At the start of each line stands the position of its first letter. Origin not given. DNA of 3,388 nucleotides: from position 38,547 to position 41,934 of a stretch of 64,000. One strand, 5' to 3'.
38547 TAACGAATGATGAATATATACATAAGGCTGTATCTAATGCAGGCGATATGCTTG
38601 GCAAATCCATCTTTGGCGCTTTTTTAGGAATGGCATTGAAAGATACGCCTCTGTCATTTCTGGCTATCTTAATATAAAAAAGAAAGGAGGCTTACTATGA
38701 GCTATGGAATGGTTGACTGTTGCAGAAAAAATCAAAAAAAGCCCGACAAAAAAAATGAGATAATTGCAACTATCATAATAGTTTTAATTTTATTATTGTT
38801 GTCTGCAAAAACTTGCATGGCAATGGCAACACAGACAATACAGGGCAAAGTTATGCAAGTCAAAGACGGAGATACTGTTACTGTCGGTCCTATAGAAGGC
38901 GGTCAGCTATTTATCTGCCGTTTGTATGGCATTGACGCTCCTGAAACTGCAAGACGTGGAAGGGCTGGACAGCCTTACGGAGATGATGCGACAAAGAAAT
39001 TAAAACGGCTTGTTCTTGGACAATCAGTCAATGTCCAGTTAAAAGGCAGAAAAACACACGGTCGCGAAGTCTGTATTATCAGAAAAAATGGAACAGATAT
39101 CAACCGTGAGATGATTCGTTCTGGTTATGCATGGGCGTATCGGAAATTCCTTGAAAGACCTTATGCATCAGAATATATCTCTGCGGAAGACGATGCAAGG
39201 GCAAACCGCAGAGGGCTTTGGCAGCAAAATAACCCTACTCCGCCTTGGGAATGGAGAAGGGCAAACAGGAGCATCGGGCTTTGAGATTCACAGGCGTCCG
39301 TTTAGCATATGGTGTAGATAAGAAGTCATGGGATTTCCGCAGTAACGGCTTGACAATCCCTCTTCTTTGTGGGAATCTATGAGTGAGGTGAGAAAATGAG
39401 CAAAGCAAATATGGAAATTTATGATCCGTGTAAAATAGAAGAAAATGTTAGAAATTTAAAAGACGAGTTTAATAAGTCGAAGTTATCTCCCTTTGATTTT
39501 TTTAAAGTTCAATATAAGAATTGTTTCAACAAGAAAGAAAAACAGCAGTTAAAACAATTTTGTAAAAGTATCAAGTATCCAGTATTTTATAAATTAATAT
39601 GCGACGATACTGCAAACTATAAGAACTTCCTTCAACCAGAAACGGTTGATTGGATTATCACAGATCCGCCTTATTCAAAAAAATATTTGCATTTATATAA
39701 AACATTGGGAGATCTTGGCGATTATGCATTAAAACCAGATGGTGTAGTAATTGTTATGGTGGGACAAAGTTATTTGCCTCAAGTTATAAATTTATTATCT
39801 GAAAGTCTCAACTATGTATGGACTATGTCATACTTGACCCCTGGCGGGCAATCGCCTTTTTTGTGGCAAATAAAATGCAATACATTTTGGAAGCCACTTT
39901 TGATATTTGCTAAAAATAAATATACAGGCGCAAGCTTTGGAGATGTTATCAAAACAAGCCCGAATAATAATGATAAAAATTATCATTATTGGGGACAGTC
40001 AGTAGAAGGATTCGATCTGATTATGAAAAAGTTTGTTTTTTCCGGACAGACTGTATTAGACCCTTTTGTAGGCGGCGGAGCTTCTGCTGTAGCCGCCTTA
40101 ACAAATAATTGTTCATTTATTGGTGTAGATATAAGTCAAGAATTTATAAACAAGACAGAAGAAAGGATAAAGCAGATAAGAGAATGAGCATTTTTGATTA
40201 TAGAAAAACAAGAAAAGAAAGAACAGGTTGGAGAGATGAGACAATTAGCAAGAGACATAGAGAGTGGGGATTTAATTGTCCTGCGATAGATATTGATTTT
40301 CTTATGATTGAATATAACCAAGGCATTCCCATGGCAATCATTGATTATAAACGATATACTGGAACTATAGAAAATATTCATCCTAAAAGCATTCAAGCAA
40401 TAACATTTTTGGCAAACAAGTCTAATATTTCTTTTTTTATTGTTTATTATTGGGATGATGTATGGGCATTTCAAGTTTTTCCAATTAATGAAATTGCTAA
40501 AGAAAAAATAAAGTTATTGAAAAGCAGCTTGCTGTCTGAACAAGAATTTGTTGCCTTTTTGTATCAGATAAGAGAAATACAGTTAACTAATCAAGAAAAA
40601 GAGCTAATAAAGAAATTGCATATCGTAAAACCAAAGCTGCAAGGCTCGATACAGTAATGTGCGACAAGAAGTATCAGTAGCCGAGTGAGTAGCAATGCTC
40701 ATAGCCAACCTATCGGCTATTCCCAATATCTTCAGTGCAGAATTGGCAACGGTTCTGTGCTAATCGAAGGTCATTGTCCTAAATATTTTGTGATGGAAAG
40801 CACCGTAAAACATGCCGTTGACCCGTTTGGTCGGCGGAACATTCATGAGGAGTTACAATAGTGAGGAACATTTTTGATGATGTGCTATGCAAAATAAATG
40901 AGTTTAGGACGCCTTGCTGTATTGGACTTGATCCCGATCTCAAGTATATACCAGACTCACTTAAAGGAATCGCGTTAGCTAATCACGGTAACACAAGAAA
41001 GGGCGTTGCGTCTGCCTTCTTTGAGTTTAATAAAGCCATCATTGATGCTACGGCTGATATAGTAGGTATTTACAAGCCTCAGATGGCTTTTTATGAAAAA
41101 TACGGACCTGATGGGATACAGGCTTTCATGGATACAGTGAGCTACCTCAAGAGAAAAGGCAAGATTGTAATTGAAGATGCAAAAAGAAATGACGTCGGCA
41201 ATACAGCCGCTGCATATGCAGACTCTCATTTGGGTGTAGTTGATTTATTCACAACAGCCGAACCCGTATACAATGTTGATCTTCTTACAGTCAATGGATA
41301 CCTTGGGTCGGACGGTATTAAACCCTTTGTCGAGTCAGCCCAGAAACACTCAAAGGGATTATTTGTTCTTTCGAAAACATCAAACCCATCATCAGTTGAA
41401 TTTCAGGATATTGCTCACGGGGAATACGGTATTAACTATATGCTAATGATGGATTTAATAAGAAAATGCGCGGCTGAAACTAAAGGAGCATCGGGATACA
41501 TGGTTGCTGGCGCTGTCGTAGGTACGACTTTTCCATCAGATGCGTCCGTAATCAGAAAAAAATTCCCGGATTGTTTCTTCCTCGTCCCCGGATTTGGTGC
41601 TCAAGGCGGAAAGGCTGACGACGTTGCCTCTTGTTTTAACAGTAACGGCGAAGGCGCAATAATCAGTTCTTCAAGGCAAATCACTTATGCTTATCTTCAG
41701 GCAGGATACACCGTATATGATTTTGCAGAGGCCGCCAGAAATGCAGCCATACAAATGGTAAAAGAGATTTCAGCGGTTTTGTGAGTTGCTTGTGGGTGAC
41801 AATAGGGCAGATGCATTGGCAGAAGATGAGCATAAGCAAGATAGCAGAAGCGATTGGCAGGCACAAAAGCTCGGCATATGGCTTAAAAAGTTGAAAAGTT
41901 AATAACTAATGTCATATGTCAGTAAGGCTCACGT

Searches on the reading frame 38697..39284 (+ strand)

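Call 10: search_protein_families(library=pfam, proteins=[window:38697-39284:+])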
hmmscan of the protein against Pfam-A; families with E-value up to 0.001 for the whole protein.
window:38697-39284:+ (195 aa): 1 family
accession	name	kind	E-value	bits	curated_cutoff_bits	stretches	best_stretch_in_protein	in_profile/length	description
PF00565.23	SNase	-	1.9e-23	83.4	21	1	75-177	3-107/107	Staphylococcal nuclease homologue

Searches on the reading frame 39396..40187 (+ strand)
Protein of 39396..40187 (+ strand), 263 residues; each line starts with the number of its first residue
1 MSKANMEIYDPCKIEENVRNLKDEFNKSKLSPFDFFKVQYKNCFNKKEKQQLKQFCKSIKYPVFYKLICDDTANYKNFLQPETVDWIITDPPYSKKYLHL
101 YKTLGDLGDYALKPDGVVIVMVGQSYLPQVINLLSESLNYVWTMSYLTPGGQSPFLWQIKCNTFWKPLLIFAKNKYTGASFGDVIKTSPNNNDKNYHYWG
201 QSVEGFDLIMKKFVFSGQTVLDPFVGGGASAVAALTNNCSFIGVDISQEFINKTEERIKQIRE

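Call 10: search_protein_families(library=pfam, proteins=[window:39396-40187:+])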
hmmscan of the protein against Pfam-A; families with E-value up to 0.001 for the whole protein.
window:39396-40187:+ (263 aa): 3 families
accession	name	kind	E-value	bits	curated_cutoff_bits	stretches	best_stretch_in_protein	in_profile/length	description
PF01555.25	N6_N4_Mtase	-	1.7e-11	44.9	26.7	2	211-255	176-220/221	DNA methylase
PF03602.21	Cons_hypoth95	-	2.6e-06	27.6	24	0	46-121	74-151/182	Conserved hypothetical protein 95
PF02086.21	MethyltransfD12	-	0.0004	20.6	22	0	213-259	19-63/253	D12 class N6 adenine-specific DNA methyltransferase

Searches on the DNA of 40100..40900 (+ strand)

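Call 92: search_dna_similar(query=window:40100-40900:+, collection=plasmids, mode=distant, max_rows=10)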
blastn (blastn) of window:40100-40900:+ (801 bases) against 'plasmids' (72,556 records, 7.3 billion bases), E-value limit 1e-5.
No match.

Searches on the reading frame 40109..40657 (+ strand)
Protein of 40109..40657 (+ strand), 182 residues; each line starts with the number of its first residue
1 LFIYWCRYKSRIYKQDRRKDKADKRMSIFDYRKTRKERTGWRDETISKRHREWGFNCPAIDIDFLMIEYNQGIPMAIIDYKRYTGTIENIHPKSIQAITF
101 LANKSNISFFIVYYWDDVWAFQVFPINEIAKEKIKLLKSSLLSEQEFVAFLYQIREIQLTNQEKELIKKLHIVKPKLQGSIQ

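Call 10: search_protein_families(library=pfam, proteins=[window:40109-40657:+])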
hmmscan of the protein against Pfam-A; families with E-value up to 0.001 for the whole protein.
window:40109-40657:+ (182 aa): 0 families

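Call 48: find_homologous_proteins(query=window:40184-40657:+, max_evalue=0.00001)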
Query window:40184-40657:+ (157 aa): 43 proteins with E <= 0.00001 among 63 candidates.
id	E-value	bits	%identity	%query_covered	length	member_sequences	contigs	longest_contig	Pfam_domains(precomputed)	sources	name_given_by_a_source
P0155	4.0e-100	350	100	100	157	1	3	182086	-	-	-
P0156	1.4e-63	231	64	95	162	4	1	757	-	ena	-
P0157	2.4e-62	227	66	91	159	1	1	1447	-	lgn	-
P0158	2.4e-57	211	63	94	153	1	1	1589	-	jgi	jgi:hypothetical protein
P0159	8.1e-57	209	59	96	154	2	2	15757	-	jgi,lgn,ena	-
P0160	8.2e-57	209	61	93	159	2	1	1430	-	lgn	-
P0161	1.1e-56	209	63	91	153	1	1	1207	-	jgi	jgi:hypothetical protein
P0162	1.2e-56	209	62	94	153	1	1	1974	-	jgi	jgi:hypothetical protein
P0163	2.8e-56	207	61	94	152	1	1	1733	-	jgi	-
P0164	3.4e-56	207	60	94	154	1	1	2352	-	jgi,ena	-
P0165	3.4e-56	207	61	94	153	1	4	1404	-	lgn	-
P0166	3.6e-56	207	62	94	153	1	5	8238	-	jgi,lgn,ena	jgi:hypothetical protein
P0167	4.6e-56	207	62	91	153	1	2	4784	-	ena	-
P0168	5.2e-56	206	62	94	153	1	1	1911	-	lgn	-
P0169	6.0e-56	206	62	91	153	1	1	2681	-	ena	-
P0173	1.1e-55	205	62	91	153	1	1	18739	-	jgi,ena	-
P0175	1.5e-55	205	59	95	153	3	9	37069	-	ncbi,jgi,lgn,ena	jgi:hypothetical protein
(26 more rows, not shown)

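Call 49: find_encoding_contigs(protein=P0175, flank=3500, max_places=5)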
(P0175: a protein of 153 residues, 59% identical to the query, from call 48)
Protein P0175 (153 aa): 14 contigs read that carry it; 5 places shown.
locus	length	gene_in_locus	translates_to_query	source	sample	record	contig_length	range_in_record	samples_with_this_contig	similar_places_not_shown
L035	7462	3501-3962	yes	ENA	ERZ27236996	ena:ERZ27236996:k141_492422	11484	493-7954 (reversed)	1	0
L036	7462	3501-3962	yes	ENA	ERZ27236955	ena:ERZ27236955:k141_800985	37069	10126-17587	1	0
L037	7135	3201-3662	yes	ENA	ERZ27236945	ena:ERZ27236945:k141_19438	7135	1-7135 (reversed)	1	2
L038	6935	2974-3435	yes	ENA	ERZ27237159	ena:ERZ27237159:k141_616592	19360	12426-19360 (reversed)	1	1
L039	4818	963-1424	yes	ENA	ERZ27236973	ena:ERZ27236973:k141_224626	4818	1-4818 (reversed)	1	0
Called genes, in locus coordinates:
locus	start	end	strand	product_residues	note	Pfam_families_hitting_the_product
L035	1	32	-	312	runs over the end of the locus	-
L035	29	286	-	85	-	-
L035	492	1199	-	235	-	PF04404:ERF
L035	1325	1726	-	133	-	PF00436:SSB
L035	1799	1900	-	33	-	-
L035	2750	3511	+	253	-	PF01555:N6_N4_Mtase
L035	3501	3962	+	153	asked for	-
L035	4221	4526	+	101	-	-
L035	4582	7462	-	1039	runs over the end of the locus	PF07916:TraG_N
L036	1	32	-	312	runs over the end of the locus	-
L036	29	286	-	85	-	-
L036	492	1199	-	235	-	PF04404:ERF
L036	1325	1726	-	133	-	PF00436:SSB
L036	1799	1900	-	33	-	-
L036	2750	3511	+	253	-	PF01555:N6_N4_Mtase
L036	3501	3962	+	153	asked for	-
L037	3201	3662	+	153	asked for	-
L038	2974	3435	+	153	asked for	-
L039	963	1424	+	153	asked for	-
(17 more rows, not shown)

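Call 50: find_encoding_contigs(protein=P0173, flank=3500, max_places=3)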
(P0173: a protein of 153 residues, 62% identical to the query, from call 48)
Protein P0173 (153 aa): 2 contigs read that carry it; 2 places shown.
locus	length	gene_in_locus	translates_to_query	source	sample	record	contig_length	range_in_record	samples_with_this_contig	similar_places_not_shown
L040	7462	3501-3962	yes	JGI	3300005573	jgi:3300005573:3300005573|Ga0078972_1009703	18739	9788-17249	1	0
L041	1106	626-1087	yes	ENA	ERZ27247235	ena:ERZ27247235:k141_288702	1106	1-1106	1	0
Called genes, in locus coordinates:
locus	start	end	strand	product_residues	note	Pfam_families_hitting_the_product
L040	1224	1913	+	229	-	PF01881:Cas_Cas6_C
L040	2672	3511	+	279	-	PF03602:Cons_hypoth95 (faint), PF01555:N6_N4_Mtase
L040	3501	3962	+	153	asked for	-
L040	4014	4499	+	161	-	PF04307:YdjM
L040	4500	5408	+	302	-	PF13487:HD_5, PF01966:HD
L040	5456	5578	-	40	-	-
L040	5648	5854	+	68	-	-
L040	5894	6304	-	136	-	-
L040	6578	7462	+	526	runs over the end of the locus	-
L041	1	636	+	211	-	?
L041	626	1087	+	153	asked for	-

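Call 60: search_protein_families(library=ncbifam, proteins=[window:40184-40657:+])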
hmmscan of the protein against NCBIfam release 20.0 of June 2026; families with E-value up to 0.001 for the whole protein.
window:40184-40657:+ (157 aa): 0 families

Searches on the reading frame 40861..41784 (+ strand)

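Call 10: search_protein_families(library=pfam, proteins=[window:40861-41784:+])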
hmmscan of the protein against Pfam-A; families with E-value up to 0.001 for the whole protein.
window:40861-41784:+ (307 aa): 1 family
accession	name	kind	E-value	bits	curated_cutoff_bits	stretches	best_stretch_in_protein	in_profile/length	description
PF00215.30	OMPdecase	-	4.5e-30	105.6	27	1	20-277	4-211/221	Orotidine 5'-phosphate decarboxylase / HUMPS family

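Call 60: search_protein_families(library=ncbifam, proteins=[window:40861-41784:+])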
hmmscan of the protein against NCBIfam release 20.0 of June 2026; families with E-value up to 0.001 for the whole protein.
window:40861-41784:+ (307 aa): 4 families
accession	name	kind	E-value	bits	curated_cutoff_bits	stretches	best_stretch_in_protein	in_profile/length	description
TIGR02127.1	pyrF_sub2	equivalog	4e-75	252.4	110.6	1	11-279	8-252/261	orotidine-5'-phosphate decarboxylase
NF004034.0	PRK05500.1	equivalog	4.3e-19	68.5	656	1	3-269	2-236/478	bifunctional orotidine-5'-phosphate decarboxylase/orotate phosphoribosyltransferase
TIGR01740.1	pyrF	equivalog_domain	2.7e-07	30.5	92.3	1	88-254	36-178/216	orotidine-5'-phosphate decarboxylase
NF010386.0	PRK13813.1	equivalog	1.2e-06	28.3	208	1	90-255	45-182/216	orotidine 5'-phosphate decarboxylase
